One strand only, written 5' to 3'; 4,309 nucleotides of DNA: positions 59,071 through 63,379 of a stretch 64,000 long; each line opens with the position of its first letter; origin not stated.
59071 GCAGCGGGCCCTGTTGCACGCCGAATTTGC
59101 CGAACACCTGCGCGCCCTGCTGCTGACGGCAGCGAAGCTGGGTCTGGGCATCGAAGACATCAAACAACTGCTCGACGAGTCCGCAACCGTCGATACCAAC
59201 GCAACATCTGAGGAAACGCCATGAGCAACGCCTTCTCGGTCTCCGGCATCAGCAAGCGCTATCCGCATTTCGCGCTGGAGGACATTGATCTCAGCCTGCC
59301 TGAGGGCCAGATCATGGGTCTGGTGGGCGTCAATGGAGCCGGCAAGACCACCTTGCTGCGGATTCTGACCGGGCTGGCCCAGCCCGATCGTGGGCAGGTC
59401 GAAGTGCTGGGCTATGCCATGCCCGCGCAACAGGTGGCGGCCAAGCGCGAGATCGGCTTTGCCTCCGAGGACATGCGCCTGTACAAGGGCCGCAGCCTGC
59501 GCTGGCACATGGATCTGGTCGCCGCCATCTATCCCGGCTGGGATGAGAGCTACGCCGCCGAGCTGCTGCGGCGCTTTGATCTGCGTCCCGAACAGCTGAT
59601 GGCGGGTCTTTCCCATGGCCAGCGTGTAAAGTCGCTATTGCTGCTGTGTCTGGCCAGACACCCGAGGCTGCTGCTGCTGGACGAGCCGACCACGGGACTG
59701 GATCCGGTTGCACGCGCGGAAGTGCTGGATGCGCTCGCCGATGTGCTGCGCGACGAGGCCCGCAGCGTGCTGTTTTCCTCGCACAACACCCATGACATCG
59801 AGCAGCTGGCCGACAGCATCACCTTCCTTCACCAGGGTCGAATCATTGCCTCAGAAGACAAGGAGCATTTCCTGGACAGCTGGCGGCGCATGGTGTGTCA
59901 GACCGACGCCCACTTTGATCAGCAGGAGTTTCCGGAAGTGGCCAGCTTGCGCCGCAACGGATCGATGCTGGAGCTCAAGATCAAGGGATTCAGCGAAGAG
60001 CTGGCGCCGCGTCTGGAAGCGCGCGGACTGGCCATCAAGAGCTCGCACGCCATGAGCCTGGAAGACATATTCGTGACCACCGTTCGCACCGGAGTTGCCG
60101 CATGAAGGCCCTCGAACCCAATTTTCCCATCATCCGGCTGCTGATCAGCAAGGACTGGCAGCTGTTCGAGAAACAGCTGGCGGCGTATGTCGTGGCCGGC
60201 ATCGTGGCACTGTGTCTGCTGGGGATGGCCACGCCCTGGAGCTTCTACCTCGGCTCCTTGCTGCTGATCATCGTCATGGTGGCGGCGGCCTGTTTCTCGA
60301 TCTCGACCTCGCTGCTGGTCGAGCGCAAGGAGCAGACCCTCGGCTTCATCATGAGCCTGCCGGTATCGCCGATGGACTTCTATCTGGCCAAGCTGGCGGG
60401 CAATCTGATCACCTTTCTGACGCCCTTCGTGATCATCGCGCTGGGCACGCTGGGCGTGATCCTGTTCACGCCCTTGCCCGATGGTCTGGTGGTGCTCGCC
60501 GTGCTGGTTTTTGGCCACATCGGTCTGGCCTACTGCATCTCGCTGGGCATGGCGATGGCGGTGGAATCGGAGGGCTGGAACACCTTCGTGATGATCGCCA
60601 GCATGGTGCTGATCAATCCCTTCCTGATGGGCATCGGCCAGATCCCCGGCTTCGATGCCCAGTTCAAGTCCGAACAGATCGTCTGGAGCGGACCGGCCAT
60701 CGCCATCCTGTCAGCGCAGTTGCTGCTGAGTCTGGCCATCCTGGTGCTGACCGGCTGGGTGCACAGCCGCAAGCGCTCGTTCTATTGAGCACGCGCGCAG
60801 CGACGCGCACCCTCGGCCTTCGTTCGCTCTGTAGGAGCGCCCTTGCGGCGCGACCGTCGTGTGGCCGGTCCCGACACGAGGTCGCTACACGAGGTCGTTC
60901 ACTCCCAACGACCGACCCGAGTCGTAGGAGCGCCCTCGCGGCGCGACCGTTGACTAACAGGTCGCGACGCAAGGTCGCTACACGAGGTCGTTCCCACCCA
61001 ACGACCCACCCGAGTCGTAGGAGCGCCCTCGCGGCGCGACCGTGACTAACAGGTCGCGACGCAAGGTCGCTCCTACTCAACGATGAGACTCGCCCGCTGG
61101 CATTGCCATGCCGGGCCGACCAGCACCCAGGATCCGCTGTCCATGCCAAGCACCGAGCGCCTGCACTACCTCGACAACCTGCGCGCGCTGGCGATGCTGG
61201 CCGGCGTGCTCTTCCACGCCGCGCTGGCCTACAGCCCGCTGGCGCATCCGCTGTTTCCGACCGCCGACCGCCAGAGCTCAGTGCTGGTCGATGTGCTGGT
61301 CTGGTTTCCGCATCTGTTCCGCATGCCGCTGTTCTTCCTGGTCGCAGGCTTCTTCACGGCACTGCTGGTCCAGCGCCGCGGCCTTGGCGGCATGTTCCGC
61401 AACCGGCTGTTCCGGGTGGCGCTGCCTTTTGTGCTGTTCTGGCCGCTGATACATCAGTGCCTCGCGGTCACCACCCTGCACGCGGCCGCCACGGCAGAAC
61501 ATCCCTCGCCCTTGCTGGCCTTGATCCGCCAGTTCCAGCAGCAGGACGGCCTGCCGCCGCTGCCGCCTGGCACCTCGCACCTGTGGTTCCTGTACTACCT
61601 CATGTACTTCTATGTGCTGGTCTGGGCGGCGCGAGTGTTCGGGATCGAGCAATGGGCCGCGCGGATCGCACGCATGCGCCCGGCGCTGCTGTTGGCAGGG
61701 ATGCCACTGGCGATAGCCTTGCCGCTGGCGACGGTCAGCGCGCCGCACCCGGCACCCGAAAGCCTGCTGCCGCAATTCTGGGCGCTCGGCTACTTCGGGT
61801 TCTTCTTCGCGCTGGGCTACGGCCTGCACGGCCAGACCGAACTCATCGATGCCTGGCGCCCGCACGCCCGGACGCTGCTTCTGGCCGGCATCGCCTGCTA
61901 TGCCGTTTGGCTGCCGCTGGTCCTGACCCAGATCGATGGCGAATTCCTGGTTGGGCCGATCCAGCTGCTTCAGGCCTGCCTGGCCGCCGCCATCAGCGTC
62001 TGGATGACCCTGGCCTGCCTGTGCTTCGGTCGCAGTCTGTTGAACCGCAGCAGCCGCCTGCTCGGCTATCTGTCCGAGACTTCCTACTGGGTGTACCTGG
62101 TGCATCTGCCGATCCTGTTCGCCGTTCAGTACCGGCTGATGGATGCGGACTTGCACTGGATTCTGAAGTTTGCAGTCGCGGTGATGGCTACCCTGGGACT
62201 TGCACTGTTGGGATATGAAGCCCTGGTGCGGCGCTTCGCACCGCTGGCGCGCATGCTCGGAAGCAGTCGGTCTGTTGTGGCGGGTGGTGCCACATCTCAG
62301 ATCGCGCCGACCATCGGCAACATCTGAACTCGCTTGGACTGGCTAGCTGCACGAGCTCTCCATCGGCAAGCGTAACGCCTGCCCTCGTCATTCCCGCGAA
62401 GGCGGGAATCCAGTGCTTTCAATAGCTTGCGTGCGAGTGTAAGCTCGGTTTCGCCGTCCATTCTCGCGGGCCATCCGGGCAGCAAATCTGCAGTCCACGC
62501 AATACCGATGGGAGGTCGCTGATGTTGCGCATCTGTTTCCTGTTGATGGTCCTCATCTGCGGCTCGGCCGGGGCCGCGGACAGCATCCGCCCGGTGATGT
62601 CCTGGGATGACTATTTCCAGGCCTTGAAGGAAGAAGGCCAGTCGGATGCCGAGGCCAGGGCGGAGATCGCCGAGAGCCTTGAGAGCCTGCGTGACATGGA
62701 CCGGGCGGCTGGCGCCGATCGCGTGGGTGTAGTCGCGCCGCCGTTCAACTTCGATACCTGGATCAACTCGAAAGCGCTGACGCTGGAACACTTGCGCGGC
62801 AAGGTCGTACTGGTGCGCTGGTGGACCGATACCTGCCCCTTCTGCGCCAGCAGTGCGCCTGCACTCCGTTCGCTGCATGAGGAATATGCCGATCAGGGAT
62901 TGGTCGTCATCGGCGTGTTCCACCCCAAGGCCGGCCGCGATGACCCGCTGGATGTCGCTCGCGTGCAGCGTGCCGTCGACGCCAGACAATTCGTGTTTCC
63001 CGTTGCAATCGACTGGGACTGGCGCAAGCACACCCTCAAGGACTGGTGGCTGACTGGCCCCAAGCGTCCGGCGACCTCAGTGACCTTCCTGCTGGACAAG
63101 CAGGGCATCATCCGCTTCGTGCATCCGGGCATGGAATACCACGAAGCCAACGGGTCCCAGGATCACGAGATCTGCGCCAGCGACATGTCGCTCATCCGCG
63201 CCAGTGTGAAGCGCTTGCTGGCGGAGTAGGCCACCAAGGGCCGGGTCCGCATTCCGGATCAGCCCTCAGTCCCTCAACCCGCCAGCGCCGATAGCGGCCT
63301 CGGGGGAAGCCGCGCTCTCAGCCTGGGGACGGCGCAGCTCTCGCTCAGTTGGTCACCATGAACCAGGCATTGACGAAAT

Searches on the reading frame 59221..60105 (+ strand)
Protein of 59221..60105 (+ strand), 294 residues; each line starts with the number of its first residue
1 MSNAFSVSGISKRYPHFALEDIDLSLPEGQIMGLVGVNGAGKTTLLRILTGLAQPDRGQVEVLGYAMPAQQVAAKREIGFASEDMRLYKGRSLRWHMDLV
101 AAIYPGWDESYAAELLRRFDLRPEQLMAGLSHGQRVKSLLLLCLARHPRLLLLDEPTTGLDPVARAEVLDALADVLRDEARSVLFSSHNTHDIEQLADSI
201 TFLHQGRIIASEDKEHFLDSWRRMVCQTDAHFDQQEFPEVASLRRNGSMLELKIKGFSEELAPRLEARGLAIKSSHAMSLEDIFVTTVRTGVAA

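Call 96: search_protein_families(library=pfam, proteins=[window:59221-60105:+], max_evalue=0.0001)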
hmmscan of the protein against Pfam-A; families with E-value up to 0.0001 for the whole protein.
window:59221-60105:+ (294 aa): 2 families
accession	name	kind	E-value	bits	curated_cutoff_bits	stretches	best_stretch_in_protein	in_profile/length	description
PF00005.33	ABC_tran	-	1.9e-26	93.7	25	1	19-158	1-137/137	ABC transporter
PF13304.12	AAA_21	-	3.2e-14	54.2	27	1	127-190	235-300/304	AAA domain, putative AbiEii toxin, Type IV TA system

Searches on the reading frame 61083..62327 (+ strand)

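Call 96: search_protein_families(library=pfam, proteins=[window:61083-62327:+], max_evalue=0.0001)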
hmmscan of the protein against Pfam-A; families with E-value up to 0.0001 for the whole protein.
window:61083-62327:+ (414 aa): 1 family
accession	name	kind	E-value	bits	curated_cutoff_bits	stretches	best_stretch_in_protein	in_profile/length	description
PF01757.29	Acyl_transf_3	-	4e-36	125.2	31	1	28-378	2-325/326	Acyltransferase domain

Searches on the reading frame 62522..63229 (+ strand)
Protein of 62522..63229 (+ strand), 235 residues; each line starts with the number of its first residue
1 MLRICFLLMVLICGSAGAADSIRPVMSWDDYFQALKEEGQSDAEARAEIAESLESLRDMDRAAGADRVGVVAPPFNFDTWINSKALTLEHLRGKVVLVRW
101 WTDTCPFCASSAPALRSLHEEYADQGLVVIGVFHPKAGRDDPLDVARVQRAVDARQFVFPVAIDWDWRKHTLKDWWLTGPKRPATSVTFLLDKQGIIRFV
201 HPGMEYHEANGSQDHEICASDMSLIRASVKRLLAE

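Call 96: search_protein_families(library=pfam, proteins=[window:62522-63229:+], max_evalue=0.0001)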
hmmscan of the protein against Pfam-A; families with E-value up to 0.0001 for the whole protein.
window:62522-63229:+ (235 aa): 3 families
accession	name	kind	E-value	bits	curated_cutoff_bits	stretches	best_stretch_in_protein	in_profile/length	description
PF00578.27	AhpC-TSA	-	1.1e-13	51.6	26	1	68-199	1-123/124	AhpC/TSA family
PF08534.16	Redoxin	-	1.6e-12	47.9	26.6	1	69-206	3-137/148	Redoxin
PF00255.25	GSHPx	-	8e-05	22.6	27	0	81-143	9-70/108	Glutathione peroxidase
